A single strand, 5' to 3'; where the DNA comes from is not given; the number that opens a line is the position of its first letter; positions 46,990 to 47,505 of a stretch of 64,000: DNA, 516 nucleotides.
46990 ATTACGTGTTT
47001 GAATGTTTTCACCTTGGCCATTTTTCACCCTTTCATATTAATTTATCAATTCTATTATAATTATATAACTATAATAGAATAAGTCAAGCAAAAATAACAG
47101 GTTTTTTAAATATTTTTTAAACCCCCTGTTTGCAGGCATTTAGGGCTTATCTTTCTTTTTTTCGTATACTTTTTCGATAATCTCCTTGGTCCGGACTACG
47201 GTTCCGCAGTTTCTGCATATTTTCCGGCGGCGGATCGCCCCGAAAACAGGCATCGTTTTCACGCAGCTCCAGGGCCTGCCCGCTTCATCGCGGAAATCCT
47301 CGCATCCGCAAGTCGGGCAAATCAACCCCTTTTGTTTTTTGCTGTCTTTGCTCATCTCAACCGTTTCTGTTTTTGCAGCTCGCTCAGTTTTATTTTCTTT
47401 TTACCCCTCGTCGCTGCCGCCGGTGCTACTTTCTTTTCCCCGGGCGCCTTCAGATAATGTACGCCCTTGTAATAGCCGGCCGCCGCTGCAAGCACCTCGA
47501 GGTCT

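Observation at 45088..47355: About 2.3-kb accessory cassette inserted between terL and the gpW/portal genes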

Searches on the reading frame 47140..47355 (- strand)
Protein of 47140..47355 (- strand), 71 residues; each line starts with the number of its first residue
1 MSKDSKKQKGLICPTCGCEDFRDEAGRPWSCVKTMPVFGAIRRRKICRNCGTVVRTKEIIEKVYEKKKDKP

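Call 3: search_protein_families(library=pfam, proteins=[window:47140-47355:-], max_evalue=0.1)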
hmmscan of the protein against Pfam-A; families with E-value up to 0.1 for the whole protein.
window:47140-47355:- (71 aa): 9 families
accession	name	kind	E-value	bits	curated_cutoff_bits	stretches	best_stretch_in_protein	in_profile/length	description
PF11781.13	Zn_ribbon_RRN7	-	7.5e-06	25.9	27.1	1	9-27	3-21/32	Zinc-finger of RNA-polymerase I-specific TFIIB, Rrn7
PF22811.2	Zn_ribbon_NrdR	-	0.0048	17.3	27.2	1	40-58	24-42/42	Transcriptional repressor NrdR-like, N-terminal domain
PF08271.17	Zn_Ribbon_TF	-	0.0077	16.2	29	0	46-64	21-39/43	TFIIB zinc-binding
PF01363.27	FYVE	-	0.011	16.3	27.8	1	30-58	10-38/67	FYVE zinc finger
PF21349.2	RUBY_RBDX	-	0.043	13.7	26.5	0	47-62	3-18/30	Rubrerythrin, rubredoxin-like domain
PF13248.11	Zn_ribbon_3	-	0.057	13.4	27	0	45-53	17-25/26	zinc-ribbon domain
PF14354.12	Lar_restr_allev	-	0.06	14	28.6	0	13-65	6-45/58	Restriction alleviation protein Lar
PF08792.16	A2L_zn_ribbon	-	0.083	13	22.9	0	6-19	17-30/33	A2L zinc ribbon domain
PF04828.22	GFA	-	0.1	13.2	24.3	0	21-57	49-84/115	Glutathione-dependent formaldehyde-activating enzyme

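Call 4: search_protein_families(library=phrogs, proteins=[window:47140-47355:-], max_evalue=0.1)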
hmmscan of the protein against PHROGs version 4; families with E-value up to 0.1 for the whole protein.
window:47140-47355:- (71 aa): 2 families
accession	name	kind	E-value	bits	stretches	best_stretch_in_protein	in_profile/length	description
phrog_4873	-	DNA, RNA and nucleotide metabolism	0.037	14.4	1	37-66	38-66/299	Ku-like DNA end binding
phrog_4852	-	unknown function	0.07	13.8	0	4-65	7-50/194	-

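Call 6: search_protein_families(library=padloc, proteins=[window:47140-47355:-], max_evalue=0.1)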
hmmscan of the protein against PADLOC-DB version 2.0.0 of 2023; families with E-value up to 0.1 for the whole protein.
window:47140-47355:- (71 aa): 0 families

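Call 55: search_solved_structures(query=A2, max_evalue=10, show_alignments=3)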
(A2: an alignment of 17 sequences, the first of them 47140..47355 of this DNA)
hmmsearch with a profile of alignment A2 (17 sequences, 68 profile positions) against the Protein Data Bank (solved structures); distinct sequences matched with E-value up to 10: 13.
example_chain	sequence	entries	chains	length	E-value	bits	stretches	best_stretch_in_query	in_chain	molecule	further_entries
5v3g_D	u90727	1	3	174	0.0046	19.8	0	52-63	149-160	PR domain zinc finger protein 9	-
3a43_A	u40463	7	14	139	0.017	18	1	17-34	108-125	Hydrogenase nickel incorporation protein hypA | Probable hydrogenase nickel incorporation protein HypA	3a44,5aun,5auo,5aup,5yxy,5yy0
5egb_A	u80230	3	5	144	0.021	17.7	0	52-63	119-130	Histone-lysine N-methyltransferase PRDM9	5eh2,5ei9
1ur6_B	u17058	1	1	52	0.046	16.6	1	49-64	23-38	POTENTIAL TRANSCRIPTIONAL REPRESSOR NOT4HP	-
5myj_B5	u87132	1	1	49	0.076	15.9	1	13-65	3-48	50S ribosomal protein L33 3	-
2d9h_A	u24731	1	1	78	0.55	13.2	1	14-60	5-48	Zinc finger protein 692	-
6xu6_AV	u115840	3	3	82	0.56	13.1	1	26-50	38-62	40S ribosomal protein S21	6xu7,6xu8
4v6w_AV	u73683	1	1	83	0.57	13.1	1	26-50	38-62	40S ribosomal protein S21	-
7pxp_A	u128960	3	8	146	0.62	13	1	15-33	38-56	Benzoylsuccinyl-CoA thiolase subunit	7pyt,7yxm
2mf8_A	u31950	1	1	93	1.2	12.1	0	13-26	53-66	Myelin transcription factor 1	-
9v1i_lh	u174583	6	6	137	1.4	11.9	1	7-24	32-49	60S ribosomal protein L34, putative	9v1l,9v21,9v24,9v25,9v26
36rp_A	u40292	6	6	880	2.8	10.9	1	10-37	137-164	DNA-directed RNA polymerase subunit Rpo1N | DNA-directed RNA polymerase subunit A'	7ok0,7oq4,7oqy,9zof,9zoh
1e4u_A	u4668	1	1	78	5.6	9.9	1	49-64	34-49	TRANSCRIPTIONAL REPRESSOR NOT4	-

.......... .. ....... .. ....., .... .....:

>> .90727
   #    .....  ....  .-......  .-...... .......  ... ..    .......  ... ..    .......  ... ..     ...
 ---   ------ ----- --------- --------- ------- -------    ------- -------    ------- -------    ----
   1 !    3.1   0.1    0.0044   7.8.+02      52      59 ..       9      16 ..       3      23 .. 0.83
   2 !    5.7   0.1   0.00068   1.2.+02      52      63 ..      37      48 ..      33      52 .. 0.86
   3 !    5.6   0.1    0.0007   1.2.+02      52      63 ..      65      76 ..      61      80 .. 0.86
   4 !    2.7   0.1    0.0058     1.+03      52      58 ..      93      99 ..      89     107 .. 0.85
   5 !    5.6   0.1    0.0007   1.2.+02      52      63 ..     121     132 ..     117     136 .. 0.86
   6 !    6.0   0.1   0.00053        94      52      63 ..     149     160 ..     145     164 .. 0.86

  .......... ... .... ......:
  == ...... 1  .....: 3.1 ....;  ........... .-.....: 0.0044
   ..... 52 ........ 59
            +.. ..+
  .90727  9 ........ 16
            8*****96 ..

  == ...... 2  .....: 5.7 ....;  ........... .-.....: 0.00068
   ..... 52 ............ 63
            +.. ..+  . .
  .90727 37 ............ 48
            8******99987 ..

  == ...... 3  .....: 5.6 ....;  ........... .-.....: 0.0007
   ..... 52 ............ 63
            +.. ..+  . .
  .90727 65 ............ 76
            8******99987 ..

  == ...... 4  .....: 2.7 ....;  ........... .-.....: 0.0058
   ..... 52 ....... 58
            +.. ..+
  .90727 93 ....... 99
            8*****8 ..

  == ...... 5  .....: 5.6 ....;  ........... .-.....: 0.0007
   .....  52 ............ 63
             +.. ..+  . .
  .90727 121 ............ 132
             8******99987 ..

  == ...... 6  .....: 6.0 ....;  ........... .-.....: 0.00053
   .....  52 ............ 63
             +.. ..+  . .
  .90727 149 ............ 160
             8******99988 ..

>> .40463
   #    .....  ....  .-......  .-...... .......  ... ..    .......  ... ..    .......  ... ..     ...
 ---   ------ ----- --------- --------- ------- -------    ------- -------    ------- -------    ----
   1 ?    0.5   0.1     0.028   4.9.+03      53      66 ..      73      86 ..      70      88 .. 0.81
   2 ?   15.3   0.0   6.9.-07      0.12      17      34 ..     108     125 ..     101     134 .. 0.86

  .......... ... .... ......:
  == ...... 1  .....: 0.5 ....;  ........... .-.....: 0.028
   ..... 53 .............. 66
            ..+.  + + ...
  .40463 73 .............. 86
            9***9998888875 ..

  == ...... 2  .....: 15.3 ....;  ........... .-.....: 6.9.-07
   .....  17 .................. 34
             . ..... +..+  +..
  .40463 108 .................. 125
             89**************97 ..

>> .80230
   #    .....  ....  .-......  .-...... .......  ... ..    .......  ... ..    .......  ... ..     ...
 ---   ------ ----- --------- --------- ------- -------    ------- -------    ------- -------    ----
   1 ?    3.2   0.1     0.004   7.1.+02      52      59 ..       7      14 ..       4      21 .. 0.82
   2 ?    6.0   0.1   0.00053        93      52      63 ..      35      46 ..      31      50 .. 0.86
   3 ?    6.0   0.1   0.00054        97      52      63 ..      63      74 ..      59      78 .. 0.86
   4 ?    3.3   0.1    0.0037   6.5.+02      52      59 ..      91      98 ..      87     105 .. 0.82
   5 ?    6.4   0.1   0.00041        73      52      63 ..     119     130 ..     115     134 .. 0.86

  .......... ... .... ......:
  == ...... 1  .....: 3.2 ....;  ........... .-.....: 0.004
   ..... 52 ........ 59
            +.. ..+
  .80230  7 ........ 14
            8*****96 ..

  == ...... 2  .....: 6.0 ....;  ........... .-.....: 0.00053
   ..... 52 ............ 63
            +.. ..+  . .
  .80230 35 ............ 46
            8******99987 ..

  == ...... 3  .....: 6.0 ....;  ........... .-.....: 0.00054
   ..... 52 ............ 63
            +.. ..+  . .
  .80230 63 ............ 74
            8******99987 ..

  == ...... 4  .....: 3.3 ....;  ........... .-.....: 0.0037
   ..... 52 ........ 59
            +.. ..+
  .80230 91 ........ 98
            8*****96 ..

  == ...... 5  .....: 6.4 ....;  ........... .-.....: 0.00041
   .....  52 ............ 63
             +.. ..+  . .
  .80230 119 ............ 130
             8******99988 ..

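Call 56: search_protein_families(library=pfam, alignment_id=A2, max_evalue=0.1)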
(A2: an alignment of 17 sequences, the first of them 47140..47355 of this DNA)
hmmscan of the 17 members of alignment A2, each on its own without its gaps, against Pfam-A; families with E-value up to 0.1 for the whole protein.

A. member 1, window:47140-47355:- (71 aa): 9 families
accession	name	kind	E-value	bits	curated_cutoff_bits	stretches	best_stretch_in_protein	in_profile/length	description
PF11781.13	Zn_ribbon_RRN7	-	7.5e-06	25.9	27.1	1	9-27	3-21/32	Zinc-finger of RNA-polymerase I-specific TFIIB, Rrn7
PF22811.2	Zn_ribbon_NrdR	-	0.0048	17.3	27.2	1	40-58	24-42/42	Transcriptional repressor NrdR-like, N-terminal domain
PF08271.17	Zn_Ribbon_TF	-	0.0077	16.2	29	0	46-64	21-39/43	TFIIB zinc-binding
PF01363.27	FYVE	-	0.011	16.3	27.8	1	30-58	10-38/67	FYVE zinc finger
PF21349.2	RUBY_RBDX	-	0.043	13.7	26.5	0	47-62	3-18/30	Rubrerythrin, rubredoxin-like domain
PF13248.11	Zn_ribbon_3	-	0.057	13.4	27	0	45-53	17-25/26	zinc-ribbon domain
PF14354.12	Lar_restr_allev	-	0.06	14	28.6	0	13-65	6-45/58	Restriction alleviation protein Lar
PF08792.16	A2L_zn_ribbon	-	0.083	13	22.9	0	6-19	17-30/33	A2L zinc ribbon domain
PF04828.22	GFA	-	0.1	13.2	24.3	0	21-57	49-84/115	Glutathione-dependent formaldehyde-activating enzyme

B. families by the number of members that match (of 17 scanned): 28 families (the first 25 are shown)
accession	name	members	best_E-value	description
PF13248.11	Zn_ribbon_3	15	6.2e-05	zinc-ribbon domain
PF11781.13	Zn_ribbon_RRN7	14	7.5e-06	Zinc-finger of RNA-polymerase I-specific TFIIB, Rrn7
PF22811.2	Zn_ribbon_NrdR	12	0.00021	Transcriptional repressor NrdR-like, N-terminal domain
PF14354.12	Lar_restr_allev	9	0.0024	Restriction alleviation protein Lar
PF23783.1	Zn_ribbon_TiaS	7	0.0088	TiaS C-terminal zinc ribbon domain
PF07282.18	Cas12f1-like_TNB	3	0.016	Cas12f1-like, TNB domain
PF12760.12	Zn_ribbon_IS1595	3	0.016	Transposase zinc-ribbon domain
PF23451.1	Zn_ribbon_PaaD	3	0.023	PaaD zinc beta ribbon domain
PF01155.25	HypA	3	0.056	Hydrogenase/urease nickel incorporation, metallochaperone, hypA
PF08271.17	Zn_Ribbon_TF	2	0.0043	TFIIB zinc-binding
PF01363.27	FYVE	2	0.0054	FYVE zinc finger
PF18508.7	zf_C2H2_13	2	0.006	Zinc finger domain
PF08792.16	A2L_zn_ribbon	2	0.045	A2L zinc ribbon domain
PF02066.20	Metallothio_11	1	0.0046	Metallothionein family 11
PF14690.11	Zn_ribbon_ISL3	1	0.009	zinc-finger of transposase IS204/IS1001/IS1096/IS1165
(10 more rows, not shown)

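Call 65: predict_structure(protein=window:47140-47355:-)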
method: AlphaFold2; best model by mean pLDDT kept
length: 71 residues; sequences in the alignment: 1
mean_pLDDT: 62.5   pTM: 0.47
mean pLDDT of the five models: 62.5, 54.9, 53.6, 52.0, 51.1
residues with pLDDT >= 90: 0; 70-90: 24; 50-70: 32; < 50: 15
segments of 3 or more residues with pLDDT < 50: 1-8
pLDDT, mean of each block of 10 residues (from residue 1): 43 72 71 50 72 71 61 48
secondary structure, 60 per line:
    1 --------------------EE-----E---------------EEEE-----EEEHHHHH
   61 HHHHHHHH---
elements in order: E44-47 E53-55 H56-68

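Call 72: fold_search(model_id=the predicted structure, library=pdb)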
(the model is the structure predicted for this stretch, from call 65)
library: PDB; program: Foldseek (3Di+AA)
matches with E <= 10: 55; with E <= 0.001: 0
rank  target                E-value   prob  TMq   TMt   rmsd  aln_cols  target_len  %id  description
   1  8yoz_A                7.0e-01  0.25  0.33  0.30   8.4        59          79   24  Crystal structure of the small zinc-finger protein ZifS (TTHA0897) from Thermus thermophilus HB8. (released 2025-03-19)
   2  5eya_F                1.1e+00  0.05  0.21  0.20  10.3        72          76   15  TRIM25 RING domain in complex with Ubc13-Ub conjugate (released 2016-08-17)
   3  6yxe_A                1.1e+00  0.04  0.21  0.17  12.0        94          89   16  Structure of the Trim69 RING domain (released 2020-10-14)
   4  8yoz_B                1.4e+00  0.16  0.33  0.31   8.4        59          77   22  Crystal structure of the small zinc-finger protein ZifS (TTHA0897) from Thermus thermophilus HB8. (released 2025-03-19)
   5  3gn5_A                1.6e+00  0.11  0.33  0.19  11.2        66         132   18  Structure of the E. coli protein MqsA (YgiT/b3021) (released 2010-01-12)
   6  8iue_V                2.0e+00  0.21  0.32  0.07   5.5        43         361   21  RNA polymerase III pre-initiation complex melting complex 1 (released 2023-05-24)
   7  6f40_V                2.0e+00  0.08  0.29  0.07  17.2        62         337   18  RNA Polymerase III open complex (released 2018-01-17)
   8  5fer_A                2.0e+00  0.04  0.21  0.20  10.5        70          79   16  Complex of TRIM25 RING with UbcH5-Ub (released 2016-05-18)
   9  6cnb_R                2.3e+00  0.20  0.31  0.05   5.3        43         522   19  Yeast RNA polymerase III initial transcribing complex (released 2018-08-22)
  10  3gn5_B                2.3e+00  0.08  0.32  0.18  12.0        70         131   14  Structure of the E. coli protein MqsA (YgiT/b3021) (released 2010-01-12)
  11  3hi2_A                2.5e+00  0.08  0.33  0.33  11.2        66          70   18  Structure of the N-terminal domain of the E. coli antitoxin MqsA (YgiT/b3021) in complex with the E. coli toxin MqsR ( (released 2010-01-12)
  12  5eya_G                2.5e+00  0.04  0.23  0.19   9.7        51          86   25  TRIM25 RING domain in complex with Ubc13-Ub conjugate (released 2016-08-17)
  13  3cng_B                2.7e+00  0.13  0.30  0.13   4.1        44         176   25  Crystal structure of NUDIX hydrolase from Nitrosomonas europaea (released 2008-04-08)
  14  8oz0_H                2.9e+00  0.13  0.34  0.18   4.3        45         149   16  Structure of a human 48S translation initiation complex with eIF4F and eIF4A (released 2024-02-07)
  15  3cng_C                2.9e+00  0.12  0.30  0.13   4.1        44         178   25  Crystal structure of NUDIX hydrolase from Nitrosomonas europaea (released 2008-04-08)
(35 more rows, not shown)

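Call 86: find_related_loci(query=A2, collection=metagenome_contigs, flank=7000)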
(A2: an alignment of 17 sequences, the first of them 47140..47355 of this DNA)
Query A2 (71 aa) in metagenome_contigs; peptide patterns used: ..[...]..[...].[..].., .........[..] (x = any residue, [..] = any of these).
340 stretches matched a pattern; 89 encode a relative of the query (tblastn E <= 1e-3); the best 80 are kept; 80 distinct loci.
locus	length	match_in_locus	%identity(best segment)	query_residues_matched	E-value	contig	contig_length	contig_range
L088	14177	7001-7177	75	4-62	3e-25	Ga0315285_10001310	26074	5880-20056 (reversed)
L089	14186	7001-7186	69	1-62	4e-24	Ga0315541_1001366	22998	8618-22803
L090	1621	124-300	69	4-62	1e-23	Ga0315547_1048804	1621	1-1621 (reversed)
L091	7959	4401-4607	57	3-67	2e-23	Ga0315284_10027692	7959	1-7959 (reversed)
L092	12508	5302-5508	57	3-67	2e-23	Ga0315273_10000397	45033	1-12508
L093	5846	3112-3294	59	2-62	6e-23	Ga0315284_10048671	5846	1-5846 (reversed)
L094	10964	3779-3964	61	1-62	3e-22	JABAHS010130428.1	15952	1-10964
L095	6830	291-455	65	8-62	2e-22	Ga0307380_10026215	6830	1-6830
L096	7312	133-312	65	2-61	3e-22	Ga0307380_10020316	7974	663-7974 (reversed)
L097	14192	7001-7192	63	1-62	8e-22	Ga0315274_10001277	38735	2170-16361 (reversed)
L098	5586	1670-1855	61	1-62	1e-21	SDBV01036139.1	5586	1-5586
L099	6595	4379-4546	66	6-61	2e-21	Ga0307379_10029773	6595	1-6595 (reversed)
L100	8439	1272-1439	66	6-61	2e-21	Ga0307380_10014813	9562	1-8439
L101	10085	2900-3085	60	1-62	4e-21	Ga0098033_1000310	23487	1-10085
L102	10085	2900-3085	60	1-62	4e-21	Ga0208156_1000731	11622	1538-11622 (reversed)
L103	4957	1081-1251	65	5-61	8e-21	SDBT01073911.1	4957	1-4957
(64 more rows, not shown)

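Call 89: search_protein_families(library=pfam, proteins=[L103:1328-2374:-, L103:3039-4187:+, L098:2022-2729:+, L098:2931-3206:+, L098:3208-3645:+, L098:4147-4821:-, L094:4073-5578:+, L094:6068-6535:+, L094:7056-7313:+, L094:7313-7492:+], max_evalue=0.01)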
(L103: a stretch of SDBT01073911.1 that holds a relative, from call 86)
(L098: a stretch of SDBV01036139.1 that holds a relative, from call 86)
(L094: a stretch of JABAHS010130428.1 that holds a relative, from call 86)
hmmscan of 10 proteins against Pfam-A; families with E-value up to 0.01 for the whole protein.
L103:1328-2374:- (348 aa): 1 family
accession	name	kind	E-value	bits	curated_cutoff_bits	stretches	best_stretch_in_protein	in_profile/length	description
PF13676.11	TIR_2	-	6.3e-08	33.6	28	1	42-148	11-120/122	TIR domain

L103:3039-4187:+ (382 aa): 0 families

L098:2022-2729:+ (235 aa): 0 families

L098:2931-3206:+ (91 aa): 0 families

L098:3208-3645:+ (145 aa): 3 families
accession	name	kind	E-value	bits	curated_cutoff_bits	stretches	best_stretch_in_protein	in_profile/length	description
PF03706.18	LPG_synthase_TM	-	0.00019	21.4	33.4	1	44-121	110-193/302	Lysylphosphatidylglycerol synthase TM region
PF24838.2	8xMP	-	0.0058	16.9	30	1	49-123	25-94/136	Octameric membrane protein family (8xMP)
PF06979.18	TMEM70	-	0.0078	16.6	22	0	42-106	21-84/157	TMEM70/TMEM186/TMEM223 protein family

L098:4147-4821:- (224 aa): 1 family
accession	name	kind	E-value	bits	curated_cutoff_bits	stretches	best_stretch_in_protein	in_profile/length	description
PF01936.24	NYN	-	1.4e-30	107.2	24.2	1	57-214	1-145/145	NYN domain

L094:4073-5578:+ (501 aa): 0 families

L094:6068-6535:+ (155 aa): 0 families

L094:7056-7313:+ (85 aa): 0 families

L094:7313-7492:+ (59 aa): 0 families

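Call 90: search_protein_families(library=padloc, proteins=[L103:1328-2374:-, L103:3039-4187:+, L098:2022-2729:+, L098:2931-3206:+, L098:3208-3645:+, L098:4147-4821:-, L094:4073-5578:+, L094:6068-6535:+, L094:7056-7313:+], max_evalue=0.01)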
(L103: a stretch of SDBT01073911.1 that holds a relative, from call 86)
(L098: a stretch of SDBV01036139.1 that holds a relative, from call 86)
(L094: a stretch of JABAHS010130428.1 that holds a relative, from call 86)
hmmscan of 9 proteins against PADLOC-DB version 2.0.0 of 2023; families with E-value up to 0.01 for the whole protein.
L103:1328-2374:- (348 aa): 2 families
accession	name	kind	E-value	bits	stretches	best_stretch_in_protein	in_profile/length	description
PDLC03016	TIR-TM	-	6.9e-59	198.1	1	31-245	3-217/293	-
PDLC05062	PDC-S66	-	0.00078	17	1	29-130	149-250/282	-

L103:3039-4187:+ (382 aa): 0 families

L098:2022-2729:+ (235 aa): 0 families

L098:2931-3206:+ (91 aa): 0 families

L098:3208-3645:+ (145 aa): 0 families

L098:4147-4821:- (224 aa): 2 families
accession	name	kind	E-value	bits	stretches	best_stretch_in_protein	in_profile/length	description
PDLC04163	HEC-09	-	1.6e-19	68.3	1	56-199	2-159/203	-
PDLC01154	NYN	-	3.4e-18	64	1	58-214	148-296/310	"LabA-like protein, NYN family nuclease"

L094:4073-5578:+ (501 aa): 0 families

L094:6068-6535:+ (155 aa): 0 families

L094:7056-7313:+ (85 aa): 0 families
